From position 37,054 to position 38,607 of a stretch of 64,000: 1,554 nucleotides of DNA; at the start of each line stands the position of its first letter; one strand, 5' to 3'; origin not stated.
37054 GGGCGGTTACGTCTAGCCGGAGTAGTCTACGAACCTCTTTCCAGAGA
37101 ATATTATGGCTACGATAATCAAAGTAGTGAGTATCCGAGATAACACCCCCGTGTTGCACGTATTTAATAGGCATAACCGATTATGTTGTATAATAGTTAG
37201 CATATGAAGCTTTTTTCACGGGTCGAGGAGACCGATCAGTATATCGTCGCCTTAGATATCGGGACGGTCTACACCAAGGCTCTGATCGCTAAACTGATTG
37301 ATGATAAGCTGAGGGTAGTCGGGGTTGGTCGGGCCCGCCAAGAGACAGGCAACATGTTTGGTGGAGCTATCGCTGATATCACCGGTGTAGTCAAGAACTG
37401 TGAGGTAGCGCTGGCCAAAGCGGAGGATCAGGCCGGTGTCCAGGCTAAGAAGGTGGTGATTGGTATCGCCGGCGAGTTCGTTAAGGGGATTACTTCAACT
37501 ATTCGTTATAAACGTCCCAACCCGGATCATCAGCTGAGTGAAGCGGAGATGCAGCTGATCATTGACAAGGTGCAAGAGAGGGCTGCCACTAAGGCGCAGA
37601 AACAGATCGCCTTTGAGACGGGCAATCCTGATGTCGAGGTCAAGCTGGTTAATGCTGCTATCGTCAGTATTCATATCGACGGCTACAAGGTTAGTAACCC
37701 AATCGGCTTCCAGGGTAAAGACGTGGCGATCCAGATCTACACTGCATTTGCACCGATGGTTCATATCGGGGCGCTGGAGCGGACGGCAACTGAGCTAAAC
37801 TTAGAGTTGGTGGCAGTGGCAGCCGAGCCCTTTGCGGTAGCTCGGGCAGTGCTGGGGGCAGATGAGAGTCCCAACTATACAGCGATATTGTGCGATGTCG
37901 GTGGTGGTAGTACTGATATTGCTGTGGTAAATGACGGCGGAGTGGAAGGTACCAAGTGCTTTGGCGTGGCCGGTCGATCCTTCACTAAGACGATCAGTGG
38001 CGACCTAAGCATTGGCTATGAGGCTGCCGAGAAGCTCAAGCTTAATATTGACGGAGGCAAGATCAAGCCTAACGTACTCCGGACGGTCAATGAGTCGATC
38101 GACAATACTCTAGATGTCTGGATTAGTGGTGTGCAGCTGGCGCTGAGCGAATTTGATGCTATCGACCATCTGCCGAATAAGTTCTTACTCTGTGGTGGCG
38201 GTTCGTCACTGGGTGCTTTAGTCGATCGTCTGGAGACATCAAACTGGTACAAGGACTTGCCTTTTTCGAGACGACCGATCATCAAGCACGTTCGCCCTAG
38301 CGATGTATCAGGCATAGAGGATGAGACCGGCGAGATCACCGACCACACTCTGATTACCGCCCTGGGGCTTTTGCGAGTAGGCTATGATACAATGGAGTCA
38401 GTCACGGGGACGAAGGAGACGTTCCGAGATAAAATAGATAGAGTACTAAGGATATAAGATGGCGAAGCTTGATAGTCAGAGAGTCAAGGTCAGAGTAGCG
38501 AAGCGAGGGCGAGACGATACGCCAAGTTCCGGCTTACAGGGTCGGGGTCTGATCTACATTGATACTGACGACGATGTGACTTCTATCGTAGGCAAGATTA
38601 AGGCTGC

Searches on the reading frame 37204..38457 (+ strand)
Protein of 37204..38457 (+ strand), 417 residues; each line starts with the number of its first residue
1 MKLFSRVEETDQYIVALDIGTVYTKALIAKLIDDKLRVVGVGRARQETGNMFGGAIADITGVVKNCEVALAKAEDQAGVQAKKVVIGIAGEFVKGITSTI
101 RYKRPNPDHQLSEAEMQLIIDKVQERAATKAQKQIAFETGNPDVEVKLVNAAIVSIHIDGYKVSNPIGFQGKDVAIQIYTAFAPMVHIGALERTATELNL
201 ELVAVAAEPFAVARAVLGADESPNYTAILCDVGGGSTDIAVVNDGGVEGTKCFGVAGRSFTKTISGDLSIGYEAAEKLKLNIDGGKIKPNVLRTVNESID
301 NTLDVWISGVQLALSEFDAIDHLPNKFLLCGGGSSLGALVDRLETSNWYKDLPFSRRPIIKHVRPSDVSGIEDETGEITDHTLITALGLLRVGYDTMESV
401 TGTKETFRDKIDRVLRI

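Call 26: search_protein_families(library=pfam, proteins=[window:37204-38457:+], max_evalue=0.01)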
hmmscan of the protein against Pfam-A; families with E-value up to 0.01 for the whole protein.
window:37204-38457:+ (417 aa): 7 families
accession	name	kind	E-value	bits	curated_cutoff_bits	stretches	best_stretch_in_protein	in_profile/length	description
PF14450.12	FtsA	-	7.4e-10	39.7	31.8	1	229-281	2-54/127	Cell division protein FtsA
PF06723.19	MreB_Mbl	-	3.2e-06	26.6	27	1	188-283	109-209/327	MreB/Mbl protein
PF13941.12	MutL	-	9.9e-05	21.7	27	1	205-276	221-297/450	MutL protein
PF08841.16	DDR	-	0.00034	20.2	24.6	1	190-279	95-188/328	Diol dehydratase reactivase ATPase-like domain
PF06277.17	EutA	-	0.00063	19.2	27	1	227-260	145-178/475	Ethanolamine utilisation protein EutA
PF11104.14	PilM_2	-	0.0022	17.4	27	0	200-344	150-295/340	Type IV pilus assembly protein PilM;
PF01968.24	Hydantoinase_A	-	0.004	16.9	22.9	1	204-251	57-105/291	Hydantoinase/oxoprolinase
